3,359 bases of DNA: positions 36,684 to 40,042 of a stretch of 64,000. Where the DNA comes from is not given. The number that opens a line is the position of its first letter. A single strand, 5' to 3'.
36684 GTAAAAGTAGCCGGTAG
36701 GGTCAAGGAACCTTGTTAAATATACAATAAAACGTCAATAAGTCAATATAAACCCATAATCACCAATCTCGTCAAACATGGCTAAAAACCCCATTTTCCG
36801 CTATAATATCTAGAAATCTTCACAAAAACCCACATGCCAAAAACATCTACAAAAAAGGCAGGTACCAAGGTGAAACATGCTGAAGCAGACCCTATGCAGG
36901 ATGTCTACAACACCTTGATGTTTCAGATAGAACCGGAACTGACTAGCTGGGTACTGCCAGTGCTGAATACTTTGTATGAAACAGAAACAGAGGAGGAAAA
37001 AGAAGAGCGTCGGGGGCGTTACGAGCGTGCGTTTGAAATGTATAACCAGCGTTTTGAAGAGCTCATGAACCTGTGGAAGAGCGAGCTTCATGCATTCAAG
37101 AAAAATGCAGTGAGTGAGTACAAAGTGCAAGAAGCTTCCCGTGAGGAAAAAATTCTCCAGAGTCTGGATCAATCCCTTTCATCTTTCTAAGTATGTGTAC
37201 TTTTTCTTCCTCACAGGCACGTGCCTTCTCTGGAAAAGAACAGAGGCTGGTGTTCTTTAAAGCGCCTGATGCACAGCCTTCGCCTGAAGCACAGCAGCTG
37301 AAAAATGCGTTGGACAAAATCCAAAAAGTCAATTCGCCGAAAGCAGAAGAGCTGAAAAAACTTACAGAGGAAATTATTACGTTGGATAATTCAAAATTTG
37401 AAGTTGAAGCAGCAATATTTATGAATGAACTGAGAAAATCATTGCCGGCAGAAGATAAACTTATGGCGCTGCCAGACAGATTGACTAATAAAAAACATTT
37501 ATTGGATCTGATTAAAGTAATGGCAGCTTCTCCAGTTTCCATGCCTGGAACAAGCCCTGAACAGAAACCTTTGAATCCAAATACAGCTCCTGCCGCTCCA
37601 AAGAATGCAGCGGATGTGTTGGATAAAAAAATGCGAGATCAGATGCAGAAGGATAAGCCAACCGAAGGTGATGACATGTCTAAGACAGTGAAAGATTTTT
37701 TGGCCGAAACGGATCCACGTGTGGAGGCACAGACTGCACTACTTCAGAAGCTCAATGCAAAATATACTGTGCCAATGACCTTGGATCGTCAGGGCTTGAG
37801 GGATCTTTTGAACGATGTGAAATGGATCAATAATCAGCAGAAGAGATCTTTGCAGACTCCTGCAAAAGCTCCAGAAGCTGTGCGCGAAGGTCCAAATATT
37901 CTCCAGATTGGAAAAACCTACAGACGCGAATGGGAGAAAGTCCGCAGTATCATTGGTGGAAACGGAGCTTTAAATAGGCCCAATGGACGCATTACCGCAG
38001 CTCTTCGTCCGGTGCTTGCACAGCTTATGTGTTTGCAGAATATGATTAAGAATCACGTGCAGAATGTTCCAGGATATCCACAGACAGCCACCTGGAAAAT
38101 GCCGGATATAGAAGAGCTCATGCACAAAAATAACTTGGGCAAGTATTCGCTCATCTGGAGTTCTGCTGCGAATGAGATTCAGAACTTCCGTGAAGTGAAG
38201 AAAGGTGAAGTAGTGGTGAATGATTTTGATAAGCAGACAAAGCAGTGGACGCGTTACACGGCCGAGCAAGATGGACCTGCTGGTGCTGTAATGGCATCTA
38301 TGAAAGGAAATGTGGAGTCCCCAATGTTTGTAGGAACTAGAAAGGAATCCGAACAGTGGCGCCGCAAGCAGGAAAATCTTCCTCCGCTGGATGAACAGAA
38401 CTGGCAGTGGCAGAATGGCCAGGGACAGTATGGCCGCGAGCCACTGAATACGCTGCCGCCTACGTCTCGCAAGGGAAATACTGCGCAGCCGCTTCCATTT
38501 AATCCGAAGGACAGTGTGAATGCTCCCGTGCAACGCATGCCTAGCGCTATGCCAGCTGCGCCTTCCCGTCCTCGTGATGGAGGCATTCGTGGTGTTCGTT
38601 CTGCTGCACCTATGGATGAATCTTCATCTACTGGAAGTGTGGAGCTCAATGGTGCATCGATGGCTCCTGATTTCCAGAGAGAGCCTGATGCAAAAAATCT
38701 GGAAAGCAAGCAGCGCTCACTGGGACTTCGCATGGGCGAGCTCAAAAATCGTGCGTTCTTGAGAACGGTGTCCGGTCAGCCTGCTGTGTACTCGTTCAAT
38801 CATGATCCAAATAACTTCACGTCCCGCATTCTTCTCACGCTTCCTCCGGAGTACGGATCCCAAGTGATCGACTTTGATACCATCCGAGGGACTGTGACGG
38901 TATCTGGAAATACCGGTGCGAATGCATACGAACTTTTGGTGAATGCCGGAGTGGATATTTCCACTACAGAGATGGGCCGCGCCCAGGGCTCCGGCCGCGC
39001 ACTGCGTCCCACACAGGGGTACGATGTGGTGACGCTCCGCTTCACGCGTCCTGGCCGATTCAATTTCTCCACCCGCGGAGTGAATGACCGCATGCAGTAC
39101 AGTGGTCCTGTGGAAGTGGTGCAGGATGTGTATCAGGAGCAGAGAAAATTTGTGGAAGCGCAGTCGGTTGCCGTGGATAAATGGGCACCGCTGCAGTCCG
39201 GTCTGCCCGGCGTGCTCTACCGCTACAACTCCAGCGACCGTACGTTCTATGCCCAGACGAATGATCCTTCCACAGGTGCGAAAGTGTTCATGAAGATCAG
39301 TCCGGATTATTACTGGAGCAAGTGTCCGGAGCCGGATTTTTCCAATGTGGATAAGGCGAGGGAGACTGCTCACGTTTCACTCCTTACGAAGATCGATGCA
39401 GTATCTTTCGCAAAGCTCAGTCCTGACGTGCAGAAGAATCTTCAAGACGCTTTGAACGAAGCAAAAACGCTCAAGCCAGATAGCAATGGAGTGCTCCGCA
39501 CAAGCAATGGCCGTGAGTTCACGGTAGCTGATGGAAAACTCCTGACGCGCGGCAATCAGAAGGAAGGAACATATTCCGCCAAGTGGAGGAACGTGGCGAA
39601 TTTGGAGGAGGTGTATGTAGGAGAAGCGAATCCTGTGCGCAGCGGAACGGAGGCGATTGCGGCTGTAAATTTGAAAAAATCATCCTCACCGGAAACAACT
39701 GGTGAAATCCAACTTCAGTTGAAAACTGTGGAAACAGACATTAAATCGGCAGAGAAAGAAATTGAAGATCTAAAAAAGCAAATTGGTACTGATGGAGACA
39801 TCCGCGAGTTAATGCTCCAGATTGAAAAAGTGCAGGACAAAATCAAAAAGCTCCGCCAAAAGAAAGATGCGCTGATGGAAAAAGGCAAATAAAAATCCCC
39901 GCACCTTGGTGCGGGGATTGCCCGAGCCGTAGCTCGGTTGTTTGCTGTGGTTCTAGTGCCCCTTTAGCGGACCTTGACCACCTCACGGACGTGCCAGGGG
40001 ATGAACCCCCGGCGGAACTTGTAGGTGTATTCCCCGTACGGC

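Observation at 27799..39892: A 12-kb block of seven translationally coupled orphan genes: the best candidate for an undescribed system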

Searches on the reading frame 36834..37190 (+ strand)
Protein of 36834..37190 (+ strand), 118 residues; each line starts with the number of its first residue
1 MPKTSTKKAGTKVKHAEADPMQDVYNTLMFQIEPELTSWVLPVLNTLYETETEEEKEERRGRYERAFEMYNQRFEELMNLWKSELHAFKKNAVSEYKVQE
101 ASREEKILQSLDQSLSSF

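Call 4: search_protein_families(library=pfam, proteins=[window:36834-37190:+], max_evalue=1)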
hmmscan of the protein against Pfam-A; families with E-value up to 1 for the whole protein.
window:36834-37190:+ (118 aa): 3 families
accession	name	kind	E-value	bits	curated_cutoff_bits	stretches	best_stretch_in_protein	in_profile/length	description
PF24116.1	DUF7390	-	0.015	16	28.4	1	48-110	34-95/118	Domain of unknown function (DUF7390)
PF04011.17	LemA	-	0.017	15.4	26.2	1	50-102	91-141/149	LemA family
PF04212.24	MIT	-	0.025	15.1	30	1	56-107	13-64/66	MIT (microtubule interacting and transport) domain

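Call 5: search_protein_families(library=ncbifam, proteins=[window:36834-37190:+], max_evalue=0.1)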
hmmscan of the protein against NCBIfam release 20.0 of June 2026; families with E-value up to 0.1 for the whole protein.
window:36834-37190:+ (118 aa): 1 family
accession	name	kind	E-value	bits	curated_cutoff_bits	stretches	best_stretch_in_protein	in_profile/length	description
NF006203.0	PRK08327.1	equivalog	0.075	11.5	456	1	1-86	295-379/571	thiamine pyrophosphate-requiring protein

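Call 6: search_protein_families(library=phrogs, proteins=[window:36834-37190:+], max_evalue=0.1)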
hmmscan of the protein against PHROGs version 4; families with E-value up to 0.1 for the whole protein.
window:36834-37190:+ (118 aa): 1 family
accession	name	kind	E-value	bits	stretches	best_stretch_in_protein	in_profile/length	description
phrog_5020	-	unknown function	0.096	14.1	0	84-114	56-86/106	-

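Call 39: search_protein_families(library=padloc, proteins=[window:36834-37190:+], max_evalue=0.1)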
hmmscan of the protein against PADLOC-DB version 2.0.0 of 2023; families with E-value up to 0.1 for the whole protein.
window:36834-37190:+ (118 aa): 1 family
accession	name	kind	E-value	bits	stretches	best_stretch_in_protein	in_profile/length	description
PDLC02401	Aga_SIR2-PNTD1-PNTD2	-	0.0059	13.4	1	28-101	445-507/524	Class I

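Call 100: search_solved_structures(query=A7, max_evalue=5)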
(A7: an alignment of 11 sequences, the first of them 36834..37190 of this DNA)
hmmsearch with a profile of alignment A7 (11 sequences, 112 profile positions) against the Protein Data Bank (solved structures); distinct sequences matched with E-value up to 5: 7.
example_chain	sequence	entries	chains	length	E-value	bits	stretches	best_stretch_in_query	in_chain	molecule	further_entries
8i23_D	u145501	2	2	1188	0.032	17.7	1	34-88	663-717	DNA-directed RNA polymerase subunit beta'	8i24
7pwg_G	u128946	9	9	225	0.065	16.7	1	20-60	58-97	60S ribosomal protein L7a | Ribosomal protein L7a | 60S ribosomal protein eL8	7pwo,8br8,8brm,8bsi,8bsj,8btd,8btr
6r5q_G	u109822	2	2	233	1.1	12.7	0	32-54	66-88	eL8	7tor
7oya_G1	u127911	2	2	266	2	11.9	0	32-54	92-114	60S ribosomal protein L7a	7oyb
6j9e_D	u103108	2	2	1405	2.5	11.6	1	44-106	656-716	DNA-directed RNA polymerase subunit beta'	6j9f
6af0_A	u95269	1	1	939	3.6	11.1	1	44-68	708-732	Ctr9 protein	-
8qae_A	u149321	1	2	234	4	10.9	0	59-109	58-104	sc-apCC-6-SLLA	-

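Call 101: search_protein_families(library=pfam, alignment_id=A7, max_evalue=0.1)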
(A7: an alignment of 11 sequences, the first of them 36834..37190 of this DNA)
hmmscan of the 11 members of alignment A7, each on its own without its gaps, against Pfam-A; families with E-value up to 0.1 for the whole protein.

A. member 1, window:36834-37190:+ (118 aa): 3 families
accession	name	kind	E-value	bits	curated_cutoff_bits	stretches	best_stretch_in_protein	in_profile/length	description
PF24116.1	DUF7390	-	0.015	16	28.4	0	48-110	34-95/118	Domain of unknown function (DUF7390)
PF04011.17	LemA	-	0.017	15.4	26.2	1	50-102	91-141/149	LemA family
PF04212.24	MIT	-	0.025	15.1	30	1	56-107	13-64/66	MIT (microtubule interacting and transport) domain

B. families by the number of members that match (of 11 scanned): 12 families
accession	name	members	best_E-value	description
PF04803.17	Cor1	2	0.0036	Cor1/Xlr/Xmr conserved region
PF04402.19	SIMPL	2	0.014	Protein of unknown function (DUF541)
PF06564.18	CBP_BcsQ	2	0.028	Cellulose biosynthesis protein BcsQ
PF12699.13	phiKZ_IP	1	0.014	phiKZ-like phage internal head proteins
PF24116.1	DUF7390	1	0.015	Domain of unknown function (DUF7390)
PF04011.17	LemA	1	0.017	LemA family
PF04212.24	MIT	1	0.025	MIT (microtubule interacting and transport) domain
PF09903.14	DUF2130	1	0.025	Uncharacterized protein conserved in bacteria (DUF2130)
PF25547.1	WXG100_2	1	0.04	WXG100 like domain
PF03613.19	EIID-AGA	1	0.06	PTS system mannose/fructose/sorbose family IID component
PF20512.3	PMI_typeI_hel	1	0.064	Phosphomannose isomerase type I, helical insertion domain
PF23430.1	DUF7117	1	0.073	Family of unknown function (DUF7117)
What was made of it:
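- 36834..37190 (+): P6 (118 aa, pI 5.2): small acidic protein of a widespread uncatalogued family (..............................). No Pfam or PDB match (calls 100, 101).
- On Type VII secretion substrates (WXG100, LXG with Lap partners): One P6 relative has a WXG100_2 hit at only E 0.04 (call 101).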

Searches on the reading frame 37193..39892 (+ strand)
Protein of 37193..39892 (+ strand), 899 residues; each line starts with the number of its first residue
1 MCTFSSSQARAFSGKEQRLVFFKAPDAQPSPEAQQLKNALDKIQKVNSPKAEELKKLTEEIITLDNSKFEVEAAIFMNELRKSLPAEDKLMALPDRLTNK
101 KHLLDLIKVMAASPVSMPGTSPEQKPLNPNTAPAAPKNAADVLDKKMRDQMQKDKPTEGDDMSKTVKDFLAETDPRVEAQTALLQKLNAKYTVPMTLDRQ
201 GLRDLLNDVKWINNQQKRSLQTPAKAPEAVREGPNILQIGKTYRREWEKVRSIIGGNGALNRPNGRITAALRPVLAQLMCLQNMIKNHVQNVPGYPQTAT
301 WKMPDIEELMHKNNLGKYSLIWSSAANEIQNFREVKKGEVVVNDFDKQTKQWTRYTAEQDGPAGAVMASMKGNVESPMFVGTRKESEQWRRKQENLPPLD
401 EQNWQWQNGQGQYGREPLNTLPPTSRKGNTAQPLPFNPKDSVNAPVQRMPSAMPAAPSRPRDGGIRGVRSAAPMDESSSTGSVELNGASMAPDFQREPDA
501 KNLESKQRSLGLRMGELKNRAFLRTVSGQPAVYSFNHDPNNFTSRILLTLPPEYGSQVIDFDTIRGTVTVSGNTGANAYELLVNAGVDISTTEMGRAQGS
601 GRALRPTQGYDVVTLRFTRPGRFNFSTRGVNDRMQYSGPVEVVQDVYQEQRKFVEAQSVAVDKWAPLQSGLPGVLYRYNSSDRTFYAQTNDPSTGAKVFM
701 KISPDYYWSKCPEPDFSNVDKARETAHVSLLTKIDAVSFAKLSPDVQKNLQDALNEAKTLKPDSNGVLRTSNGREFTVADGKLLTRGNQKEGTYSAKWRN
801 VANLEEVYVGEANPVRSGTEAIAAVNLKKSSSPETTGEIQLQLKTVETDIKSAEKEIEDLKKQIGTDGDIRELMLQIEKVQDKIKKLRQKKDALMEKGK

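Call 4: search_protein_families(library=pfam, proteins=[window:37193-39892:+], max_evalue=1)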
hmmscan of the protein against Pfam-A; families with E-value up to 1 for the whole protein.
window:37193-39892:+ (899 aa): 1 family
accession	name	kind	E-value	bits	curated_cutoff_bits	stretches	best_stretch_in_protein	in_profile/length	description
PF17060.10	MPS2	-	0.0025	17.3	28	1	817-888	155-227/395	Monopolar spindle protein 2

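Call 5: search_protein_families(library=ncbifam, proteins=[window:37193-39892:+], max_evalue=0.1)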
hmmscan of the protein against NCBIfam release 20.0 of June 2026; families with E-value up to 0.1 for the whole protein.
window:37193-39892:+ (899 aa): 0 families

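Call 6: search_protein_families(library=phrogs, proteins=[window:37193-39892:+], max_evalue=0.1)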
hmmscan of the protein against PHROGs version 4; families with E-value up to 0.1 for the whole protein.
window:37193-39892:+ (899 aa): 0 families

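Call 10: search_solved_structures(query=window:37193-39892:+, max_evalue=1)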
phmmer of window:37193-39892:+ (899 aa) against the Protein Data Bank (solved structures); distinct sequences matched with E-value up to 1: 2.
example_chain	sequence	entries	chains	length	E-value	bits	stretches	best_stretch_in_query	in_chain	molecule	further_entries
5j0k_A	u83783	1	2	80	0.61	11.1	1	848-897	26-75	designed protein 2L4HC2_23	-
7xis_A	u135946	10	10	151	0.94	10.5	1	172-274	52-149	Reverse Transcriptase RNase H domain | Pol protein,Pol protein,HIV-1 Reverse Transcriptase RNase H active domain | Pol protein,Pol protein,Ribonuclease H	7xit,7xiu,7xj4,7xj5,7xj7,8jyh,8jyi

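Call 39: search_protein_families(library=padloc, proteins=[window:37193-39892:+], max_evalue=0.1)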
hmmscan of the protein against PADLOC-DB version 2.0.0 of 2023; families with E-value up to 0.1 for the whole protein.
window:37193-39892:+ (899 aa): 1 family
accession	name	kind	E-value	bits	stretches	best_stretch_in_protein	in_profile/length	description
PDLC02747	PbeC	-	0.05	10.5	1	834-894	225-285/632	PbeC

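Call 61: search_protein_representatives(protein=window:37193-39892:+)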
Query: 899 residues. Proteins with E-value up to 0.001 (for the whole library): 3; up to 1e-10: 1; up to 1e-30: 1. The best 3 are listed.
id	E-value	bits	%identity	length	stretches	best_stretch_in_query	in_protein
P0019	0.0e+00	2019.5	100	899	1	1-899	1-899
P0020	1.6e-08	49.4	34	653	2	542-695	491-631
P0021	6.1e-06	40.9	33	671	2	598-690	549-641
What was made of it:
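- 37193..39892 (+): P7 (899 aa): leader-bearing large protein, starts 2 nt after P6. An exhaustive phmmer search of 1.84 billion representatives found only itself and 2 weak hits (call 61).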

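Call 110: search_protein_families(library=pfam, alignment_id=A8, max_evalue=0.001)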
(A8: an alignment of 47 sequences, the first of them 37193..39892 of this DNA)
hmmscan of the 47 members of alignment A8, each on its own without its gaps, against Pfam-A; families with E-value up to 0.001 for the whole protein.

A. member 1, window:37193-39892:+ (899 aa): 0 families

B. families by the number of members that match (of 47 scanned): 7 families
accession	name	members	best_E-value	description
PF13475.11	DUF4116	2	4.3e-11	Domain of unknown function (DUF4116)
PF04102.17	SlyX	2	0.00062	SlyX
PF00226.36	DnaJ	1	1.7e-09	DnaJ domain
PF08954.16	Trimer_CC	1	0.00022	Trimerisation motif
PF16402.11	DUF5010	1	0.00032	Domain of unknown function (DUF5010)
PF11727.13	ISG65-75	1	0.00052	Invariant surface glycoprotein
PF14517.12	Tachylectin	1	0.00097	Tachylectin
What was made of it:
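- Closest known: Secretion chaperone-substrate gene pairs. Different: No homology to any of these families (calls 4, 100, 101, 110).
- On Type VII secretion substrates (WXG100, LXG with Lap partners): The 47 leader proteins have none (call 110).
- Closest known: Mycoplasma terminal-organelle proteins. Same: One leader protein has a J domain (call 110).
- One leader-bearing protein in the metagenome set carries a DnaJ domain (1.7e-9, call 110), which normally works in the cytoplasm. One leader protein has a DnaJ domain (call 110). No Pfam hit to EAGR-box or any cytoskeletal family (calls 4, 110).
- Tried and rejected: Polymorphic-toxin C-terminal domains in leader proteins (call 110).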
